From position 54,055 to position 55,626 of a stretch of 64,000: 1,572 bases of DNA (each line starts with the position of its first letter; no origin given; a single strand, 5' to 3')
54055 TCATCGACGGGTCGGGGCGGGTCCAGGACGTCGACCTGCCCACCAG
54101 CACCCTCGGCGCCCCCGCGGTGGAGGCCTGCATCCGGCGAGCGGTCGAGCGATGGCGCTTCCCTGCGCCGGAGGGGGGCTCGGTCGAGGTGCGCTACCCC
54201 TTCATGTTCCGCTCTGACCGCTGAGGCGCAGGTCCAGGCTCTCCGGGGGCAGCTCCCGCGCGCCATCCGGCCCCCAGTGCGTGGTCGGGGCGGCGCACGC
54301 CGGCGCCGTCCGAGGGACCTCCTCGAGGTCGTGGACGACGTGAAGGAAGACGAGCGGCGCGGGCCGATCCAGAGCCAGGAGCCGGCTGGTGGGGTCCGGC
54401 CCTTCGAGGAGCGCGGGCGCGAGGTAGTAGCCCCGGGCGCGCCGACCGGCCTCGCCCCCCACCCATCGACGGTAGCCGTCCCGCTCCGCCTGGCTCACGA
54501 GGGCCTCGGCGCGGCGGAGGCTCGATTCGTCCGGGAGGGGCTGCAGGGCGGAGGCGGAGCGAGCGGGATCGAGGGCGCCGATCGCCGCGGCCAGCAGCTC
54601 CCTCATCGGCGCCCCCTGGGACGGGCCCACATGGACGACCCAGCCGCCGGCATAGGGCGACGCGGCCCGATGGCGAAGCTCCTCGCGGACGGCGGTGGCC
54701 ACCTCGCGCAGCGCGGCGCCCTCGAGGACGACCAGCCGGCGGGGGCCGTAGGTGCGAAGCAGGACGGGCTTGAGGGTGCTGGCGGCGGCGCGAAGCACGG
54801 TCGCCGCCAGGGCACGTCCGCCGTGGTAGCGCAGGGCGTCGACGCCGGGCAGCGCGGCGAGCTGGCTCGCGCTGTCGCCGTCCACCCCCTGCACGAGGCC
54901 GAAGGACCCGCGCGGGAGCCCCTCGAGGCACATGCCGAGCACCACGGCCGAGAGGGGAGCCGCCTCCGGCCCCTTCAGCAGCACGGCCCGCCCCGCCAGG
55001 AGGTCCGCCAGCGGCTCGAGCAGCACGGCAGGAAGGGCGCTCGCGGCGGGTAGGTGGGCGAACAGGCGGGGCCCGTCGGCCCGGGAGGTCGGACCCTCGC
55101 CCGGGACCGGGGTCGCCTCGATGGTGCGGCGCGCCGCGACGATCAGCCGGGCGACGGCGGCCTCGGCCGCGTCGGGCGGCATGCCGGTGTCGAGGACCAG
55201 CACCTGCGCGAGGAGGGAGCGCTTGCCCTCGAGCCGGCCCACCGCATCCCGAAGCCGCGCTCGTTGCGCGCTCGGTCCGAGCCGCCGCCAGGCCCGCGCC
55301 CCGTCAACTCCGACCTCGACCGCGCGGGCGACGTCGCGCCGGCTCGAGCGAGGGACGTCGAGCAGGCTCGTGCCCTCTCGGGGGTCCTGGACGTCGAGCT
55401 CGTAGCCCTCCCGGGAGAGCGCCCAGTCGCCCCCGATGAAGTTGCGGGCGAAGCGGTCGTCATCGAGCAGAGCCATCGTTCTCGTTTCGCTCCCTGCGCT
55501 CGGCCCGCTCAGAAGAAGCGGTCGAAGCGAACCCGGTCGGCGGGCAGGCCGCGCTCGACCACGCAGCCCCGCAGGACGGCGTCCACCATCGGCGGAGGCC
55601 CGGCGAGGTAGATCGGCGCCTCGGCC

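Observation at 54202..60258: Complete tmoABCDEF-type four-component aromatic/alkene monooxygenase operon plus ALDH, with visibly lower GC than flanks (probable horizontal acquisition)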

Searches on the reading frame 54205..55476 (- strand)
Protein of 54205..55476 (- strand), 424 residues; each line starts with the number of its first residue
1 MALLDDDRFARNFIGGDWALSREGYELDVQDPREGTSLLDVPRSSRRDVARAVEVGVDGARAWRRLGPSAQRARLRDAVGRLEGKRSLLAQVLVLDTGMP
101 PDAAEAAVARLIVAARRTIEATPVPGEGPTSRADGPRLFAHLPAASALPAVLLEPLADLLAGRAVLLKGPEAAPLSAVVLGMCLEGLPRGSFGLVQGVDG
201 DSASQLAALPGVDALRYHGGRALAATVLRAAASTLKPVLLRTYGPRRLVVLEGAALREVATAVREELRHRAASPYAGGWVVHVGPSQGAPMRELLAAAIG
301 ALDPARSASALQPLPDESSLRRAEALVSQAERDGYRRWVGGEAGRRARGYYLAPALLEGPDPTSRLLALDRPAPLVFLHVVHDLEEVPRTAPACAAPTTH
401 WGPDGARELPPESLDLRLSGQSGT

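Call 6: search_protein_families(library=pfam, proteins=[window:54205-55476:-])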
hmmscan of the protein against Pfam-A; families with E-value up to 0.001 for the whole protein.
seq(424 aa): 1 family
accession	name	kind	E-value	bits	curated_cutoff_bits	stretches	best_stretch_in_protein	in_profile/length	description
PF00171.27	Aldedh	-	2.7e-31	109.1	23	2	158-390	150-388/461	Aldehyde dehydrogenase family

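Call 7: search_protein_families(library=ncbifam, proteins=[window:54205-55476:-])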
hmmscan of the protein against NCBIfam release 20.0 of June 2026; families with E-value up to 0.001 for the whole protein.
seq(424 aa): 32 families (the best 25 are shown)
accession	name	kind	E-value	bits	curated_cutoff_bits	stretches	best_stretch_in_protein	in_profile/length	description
NF010000.0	PRK13473.1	subfamily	1.5e-21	76.6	615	2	159-386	163-394/475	aminobutyraldehyde dehydrogenase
NF009725.0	PRK13252.1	equivalog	2.2e-18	66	593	2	159-357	167-372/488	betaine-aldehyde dehydrogenase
NF052305.1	DioxValDhHalo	equivalog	2.8e-18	66.1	750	2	10-112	5-108/483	2,5-dioxovalerate dehydrogenase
TIGR02299.1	HpaE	equivalog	1.7e-17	63.2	638.35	2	159-367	160-379/488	5-carboxymethyl-2-hydroxymuconate semialdehyde dehydrogenase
NF045736.1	PaDhStyDRhodo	equivalog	1.5e-15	56.7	800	1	159-357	168-370/479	phenylacetaldehyde dehydrogenase StyD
NF050026.1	AcaldDHExaC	equivalog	4.4e-15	55.3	900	2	11-100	17-106/503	acetaldehyde dehydrogenase ExaC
NF007497.0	PRK10090.1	equivalog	9.8e-15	54.3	500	1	158-386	166-399/480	aldehyde dehydrogenase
TIGR01804.1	BADH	equivalog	1.1e-14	53.8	668.6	1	159-258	158-259/467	betaine-aldehyde dehydrogenase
NF008415.0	PRK11241.1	equivalog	5.4e-14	51.7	828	1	11-360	12-376/482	NADP-dependent succinate-semialdehyde dehydrogenase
TIGR03216.1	OH_muco_semi_DH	equivalog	5.5e-14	51.6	693.25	1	159-259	164-267/481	2-hydroxymuconic semialdehyde dehydrogenase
TIGR03374.1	ABALDH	equivalog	3.2e-13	49.3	909.3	1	20-387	11-394/472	aminobutyraldehyde dehydrogenase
NF040792.1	glyc_ald_dh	equivalog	5.4e-13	48.7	760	2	11-108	2-99/488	D-glyceraldehyde dehydrogenase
NF045735.1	PaDhStyDPseudo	equivalog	7.8e-13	47.9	850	2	159-361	171-377/483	phenylacetaldehyde dehydrogenase StyD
NF040869.1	G3PDH_Arch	equivalog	1e-12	47.5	780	2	159-360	183-383/502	NADP-dependent glyceraldehyde-3-phosphate dehydrogenase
TIGR04284.1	aldehy_Rv0768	hypoth_equivalog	1.1e-12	47.7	775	1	159-366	166-380/480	aldehyde dehydrogenase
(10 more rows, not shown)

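Call 19: search_solved_structures(query=window:54205-55476:-, show_alignments=2, max_evalue=0.001)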
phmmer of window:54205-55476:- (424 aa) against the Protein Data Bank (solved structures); distinct sequences matched with E-value up to 0.001: 148 (the best 60 are shown).
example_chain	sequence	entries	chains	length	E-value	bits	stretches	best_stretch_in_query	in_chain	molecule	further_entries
4o6r_A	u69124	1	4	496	6.2e-17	64.9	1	159-375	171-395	Aldehyde Dehydrogenase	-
2wme_A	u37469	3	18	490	2e-16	63.3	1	11-359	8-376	BETAINE ALDEHYDE DEHYDROGENASE | NAD/NADP-dependent betaine aldehyde dehydrogenase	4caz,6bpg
2wox_A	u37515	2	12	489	2.1e-16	63.2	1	11-359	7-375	BETAINE ALDEHYDE DEHYDROGENASE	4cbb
6bjp_A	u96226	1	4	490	2.2e-16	63.1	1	11-359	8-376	NAD/NADP-dependent betaine aldehyde dehydrogenase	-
6wsa_A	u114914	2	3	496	2.3e-16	63.1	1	11-357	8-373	NAD/NADP-dependent betaine aldehyde dehydrogenase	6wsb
3zqa_A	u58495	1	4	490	2.4e-16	63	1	11-359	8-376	BETAINE ALDEHYDE DEHYDROGENASE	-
3jz4_A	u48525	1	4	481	2.7e-16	62.9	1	11-362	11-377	Succinate-semialdehyde dehydrogenase [NADP+]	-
3iwk_A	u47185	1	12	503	3.4e-16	62.5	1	159-360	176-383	Aminoaldehyde dehydrogenase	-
4ywe_A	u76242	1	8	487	3.6e-16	62.5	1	10-409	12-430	Putative aldehyde dehydrogenase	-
2xdr_A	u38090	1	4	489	3.6e-16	62.4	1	11-359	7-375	BETAINE ALDEHYDE DEHYDROGENASE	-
7swk_A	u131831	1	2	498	7.8e-16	61.3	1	13-357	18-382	Betaine aldehyde dehydrogenase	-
4v6h_A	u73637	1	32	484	1.2e-15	60.8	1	12-388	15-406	Succinate-semialdehyde dehydrogenase (NADP+)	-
8skf_A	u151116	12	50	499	7.2e-15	58.1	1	13-258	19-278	Betaine aldehyde dehydrogenase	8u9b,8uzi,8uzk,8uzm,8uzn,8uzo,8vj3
4pz2_A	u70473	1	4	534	1e-14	57.6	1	6-358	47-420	ZmALDH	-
3ty7_A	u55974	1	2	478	1.1e-14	57.5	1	9-388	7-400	Putative aldehyde dehydrogenase SAV2122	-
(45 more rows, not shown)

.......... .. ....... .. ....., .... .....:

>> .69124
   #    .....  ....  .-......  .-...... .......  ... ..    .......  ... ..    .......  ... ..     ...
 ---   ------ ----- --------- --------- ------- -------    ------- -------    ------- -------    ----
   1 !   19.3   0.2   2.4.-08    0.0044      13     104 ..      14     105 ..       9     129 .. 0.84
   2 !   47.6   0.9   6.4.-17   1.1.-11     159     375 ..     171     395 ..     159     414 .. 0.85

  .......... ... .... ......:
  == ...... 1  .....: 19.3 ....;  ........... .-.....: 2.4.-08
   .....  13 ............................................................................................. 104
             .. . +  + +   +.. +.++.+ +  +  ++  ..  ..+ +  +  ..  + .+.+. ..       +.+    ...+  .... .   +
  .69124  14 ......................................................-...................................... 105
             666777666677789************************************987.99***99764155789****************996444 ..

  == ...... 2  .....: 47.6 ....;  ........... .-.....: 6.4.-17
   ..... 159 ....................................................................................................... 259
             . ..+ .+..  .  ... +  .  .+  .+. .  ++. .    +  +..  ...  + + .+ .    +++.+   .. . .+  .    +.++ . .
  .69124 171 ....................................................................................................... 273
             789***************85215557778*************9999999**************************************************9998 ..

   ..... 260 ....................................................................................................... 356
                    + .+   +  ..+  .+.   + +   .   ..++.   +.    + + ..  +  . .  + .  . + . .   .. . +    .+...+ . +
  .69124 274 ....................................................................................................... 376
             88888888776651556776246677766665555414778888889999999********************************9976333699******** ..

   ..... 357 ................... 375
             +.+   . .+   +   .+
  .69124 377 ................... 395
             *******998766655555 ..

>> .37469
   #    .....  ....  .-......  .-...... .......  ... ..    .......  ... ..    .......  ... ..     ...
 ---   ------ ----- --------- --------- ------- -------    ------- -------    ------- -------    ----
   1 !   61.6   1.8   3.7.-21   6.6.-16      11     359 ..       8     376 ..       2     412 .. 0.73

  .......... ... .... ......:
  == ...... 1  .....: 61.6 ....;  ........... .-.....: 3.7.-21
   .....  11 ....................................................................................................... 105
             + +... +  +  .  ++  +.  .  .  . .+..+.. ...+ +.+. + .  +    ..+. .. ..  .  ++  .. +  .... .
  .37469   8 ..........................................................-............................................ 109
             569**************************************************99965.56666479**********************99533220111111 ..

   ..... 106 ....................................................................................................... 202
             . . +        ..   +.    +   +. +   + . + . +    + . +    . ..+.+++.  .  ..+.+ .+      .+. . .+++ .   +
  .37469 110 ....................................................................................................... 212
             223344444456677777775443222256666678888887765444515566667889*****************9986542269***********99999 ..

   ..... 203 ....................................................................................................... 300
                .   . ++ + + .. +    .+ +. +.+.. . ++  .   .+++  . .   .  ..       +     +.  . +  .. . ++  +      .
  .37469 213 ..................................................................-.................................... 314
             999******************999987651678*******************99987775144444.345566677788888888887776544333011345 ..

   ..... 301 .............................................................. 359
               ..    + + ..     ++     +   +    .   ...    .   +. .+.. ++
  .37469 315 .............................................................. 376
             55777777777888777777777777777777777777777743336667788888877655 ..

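Call 38: find_homologous_proteins(query=window:54205-55476:-, max_evalue=0.00001)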
Query window:54205-55476:- (424 aa): 5 proteins with E <= 0.00001 among 8000 candidates.
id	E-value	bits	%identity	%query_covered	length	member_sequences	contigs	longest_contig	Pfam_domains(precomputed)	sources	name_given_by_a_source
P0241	2.1e-55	207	36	97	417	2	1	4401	PF00171.28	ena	-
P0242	1.7e-11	62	30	52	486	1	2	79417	PF00171.28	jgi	-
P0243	3.0e-11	61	32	59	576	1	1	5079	PF00171.28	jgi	jgi:aldehyde dehydrogenase (NAD+)/phenylacetaldehyde dehydrogenase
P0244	3.3e-9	54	26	90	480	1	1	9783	PF00171.28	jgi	jgi:betaine-aldehyde dehydrogenase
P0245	5.1e-8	51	28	47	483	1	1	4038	PF00171.28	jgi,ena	-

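Call 40: find_encoding_contigs(protein=P0241, flank=5000, max_places=2)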
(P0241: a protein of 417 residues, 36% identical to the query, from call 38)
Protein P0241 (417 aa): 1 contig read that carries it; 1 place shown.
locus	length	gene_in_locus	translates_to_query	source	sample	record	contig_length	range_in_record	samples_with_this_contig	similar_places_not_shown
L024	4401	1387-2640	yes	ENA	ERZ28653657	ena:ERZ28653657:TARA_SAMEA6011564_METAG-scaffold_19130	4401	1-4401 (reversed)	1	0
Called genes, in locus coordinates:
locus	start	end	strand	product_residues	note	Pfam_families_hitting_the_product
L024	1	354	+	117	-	?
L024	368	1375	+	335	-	PF00111:Fer2, PF00970:FAD_binding_6, PF00175:NAD_binding_1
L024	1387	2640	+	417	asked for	PF00171:Aldedh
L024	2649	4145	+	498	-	PF00171:Aldedh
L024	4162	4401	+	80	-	?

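Call 56: search_protein_representatives(alignment_id=A1)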
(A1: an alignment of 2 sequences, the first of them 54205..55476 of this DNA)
Query: 2 sequences, 429 profile positions. Proteins with E-value up to 0.001 (for the whole library): 12689; up to 1e-10: 3611; up to 1e-30: 18. The best 150 are listed.
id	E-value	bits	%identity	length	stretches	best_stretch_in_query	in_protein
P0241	2.0e-242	821.1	-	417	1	1-417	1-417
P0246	4.0e-122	424.6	-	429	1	1-416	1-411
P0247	1.4e-82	294.4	-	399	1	5-398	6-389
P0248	6.3e-46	173.6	-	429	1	4-386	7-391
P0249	3.2e-40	154.8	-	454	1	9-407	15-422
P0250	1.2e-38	149.5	-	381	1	5-384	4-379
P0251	4.2e-37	144.5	-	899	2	26-414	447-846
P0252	1.9e-36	142.3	-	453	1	8-393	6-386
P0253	7.2e-34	133.9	-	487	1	9-407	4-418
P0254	1.6e-33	132.7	-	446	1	2-364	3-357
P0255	2.0e-33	132.4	-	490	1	6-415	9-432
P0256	4.2e-32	128.0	-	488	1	12-395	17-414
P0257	1.4e-31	126.3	-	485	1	12-412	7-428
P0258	1.9e-31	125.8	-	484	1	26-410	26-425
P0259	3.4e-31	125.0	-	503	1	23-414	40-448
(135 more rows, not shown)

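Call 75: predict_structure(alignment_id=A2)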
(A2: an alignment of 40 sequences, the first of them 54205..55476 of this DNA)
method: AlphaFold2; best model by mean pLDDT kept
length: 424 residues; sequences in the alignment: 40
mean_pLDDT: 88.7   pTM: 0.89
mean pLDDT of the five models: 88.7, 86.7, 86.6, 86.6, 85.3
residues with pLDDT >= 90: 294; 70-90: 93; 50-70: 23; < 50: 14
segments of 3 or more residues with pLDDT < 50: 128-131, 415-424
pLDDT, mean of each block of 10 residues (from residue 1): 92 97 89 94 95 97 93 97 97 93 93 95 64 77 88 94 96 95 98 95 96 94 93 94 88 97 87 69 97 96 77 90 93 96 82 93 81 88 81 78 92 48 30
secondary structure, 60 per line:
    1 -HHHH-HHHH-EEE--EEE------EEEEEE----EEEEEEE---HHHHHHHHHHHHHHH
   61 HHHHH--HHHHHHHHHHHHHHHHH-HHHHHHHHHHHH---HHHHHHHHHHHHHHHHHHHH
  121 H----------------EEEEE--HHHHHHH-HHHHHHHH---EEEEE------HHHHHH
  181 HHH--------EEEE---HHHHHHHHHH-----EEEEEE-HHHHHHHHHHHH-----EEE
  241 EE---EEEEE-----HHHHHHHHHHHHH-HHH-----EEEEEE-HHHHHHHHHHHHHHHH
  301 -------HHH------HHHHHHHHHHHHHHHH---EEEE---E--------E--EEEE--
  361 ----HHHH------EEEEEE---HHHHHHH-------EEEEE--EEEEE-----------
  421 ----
elements in order: H2-5 H7-10 E12-14 E17-19 E26-31 E36-42 H46-65 H68-84 H86-97 H101-121 E138-142 H145-151 H153-160 E164-168 H175-183 E192-195 H199-208 E214-219 H221-232 E238-242 E246-250 H256-268 E278-283 H285-300 H317-332 E336-339 E355-358 H365-368 E375-380 H384-390 E398-402 E405-409

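Call 77: fold_search(model_id=the predicted structure, library=pdb)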
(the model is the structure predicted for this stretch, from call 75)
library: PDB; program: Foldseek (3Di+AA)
matches with E <= 10: 1135; with E <= 0.001: 701
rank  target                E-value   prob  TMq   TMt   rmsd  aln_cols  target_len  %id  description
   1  3k2w_D                2.2e-24  1.00  0.79  0.70   3.9       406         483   20  CRYSTAL STRUCTURE OF betaine-aldehyde dehydrogenase FROM Pseudoalteromonas atlantica T6c (released 2009-10-20)
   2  3jz4_A                3.6e-24  1.00  0.79  0.70   4.7       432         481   21  Crystal structure of E. coli NADP dependent enzyme (released 2010-03-16)
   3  6x9l_B                3.8e-24  1.00  0.80  0.71   3.4       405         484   23  Crystal Structure of Aldehyde Dehydrogenase C (AldC) mutant (C291A) from Pseudomonas syringae in complexed with NAD+ a (released 2020-09-09)
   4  8s33_C                4.1e-24  1.00  0.79  0.70   4.4       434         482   18  Malic semialdehyde dehydrogenase (MSA-DH) from Acinetobacter baumannii (released 2024-08-14)
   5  4ywe_H                4.5e-24  1.00  0.80  0.72   4.1       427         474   23  Crystal Structure of a Putative Aldehyde Dehydrogenase from Burkholderia cenocepacia (released 2015-04-08)
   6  4o5h_A                5.4e-24  1.00  0.79  0.66   5.3       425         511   21  X-ray crystal structure of a putative phenylacetaldehyde dehydrogenase from Burkholderia cenocepacia (released 2014-02-19)
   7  5vbf_A                5.7e-24  1.00  0.79  0.71   4.2       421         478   22  Crystal structure of succinate semialdehyde dehydrogenase from Burkholderia vietnamiensis (released 2017-04-12)
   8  6x9l_A                5.7e-24  1.00  0.80  0.71   5.0       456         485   22  Crystal Structure of Aldehyde Dehydrogenase C (AldC) mutant (C291A) from Pseudomonas syringae in complexed with NAD+ a (released 2020-09-09)
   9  8s33_A                5.7e-24  1.00  0.79  0.70   4.4       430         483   17  Malic semialdehyde dehydrogenase (MSA-DH) from Acinetobacter baumannii (released 2024-08-14)
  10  4ywe_A                6.4e-24  1.00  0.79  0.71   4.0       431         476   23  Crystal Structure of a Putative Aldehyde Dehydrogenase from Burkholderia cenocepacia (released 2015-04-08)
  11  2d4e_A                7.1e-24  1.00  0.80  0.67   4.5       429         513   23  Crystal Structure of the HpcC from Thermus Thermophilus HB8 (released 2006-04-18)
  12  5vbf_C                7.1e-24  1.00  0.79  0.71   4.1       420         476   22  Crystal structure of succinate semialdehyde dehydrogenase from Burkholderia vietnamiensis (released 2017-04-12)
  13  3k2w_E                7.5e-24  1.00  0.80  0.71   4.0       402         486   20  CRYSTAL STRUCTURE OF betaine-aldehyde dehydrogenase FROM Pseudoalteromonas atlantica T6c (released 2009-10-20)
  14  6j76_B                8.0e-24  1.00  0.77  0.69   4.3       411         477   18  Structure of 3,6-anhydro-L-galactose Dehydrogenase in Complex with NAP (released 2020-01-22)
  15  7w5k_D                8.9e-24  1.00  0.80  0.71   4.2       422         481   20  The C296A mutant of L-sorbosone dehydrogenase (SNDH) from Gluconobacter Oxydans WSH-004 (released 2023-03-01)
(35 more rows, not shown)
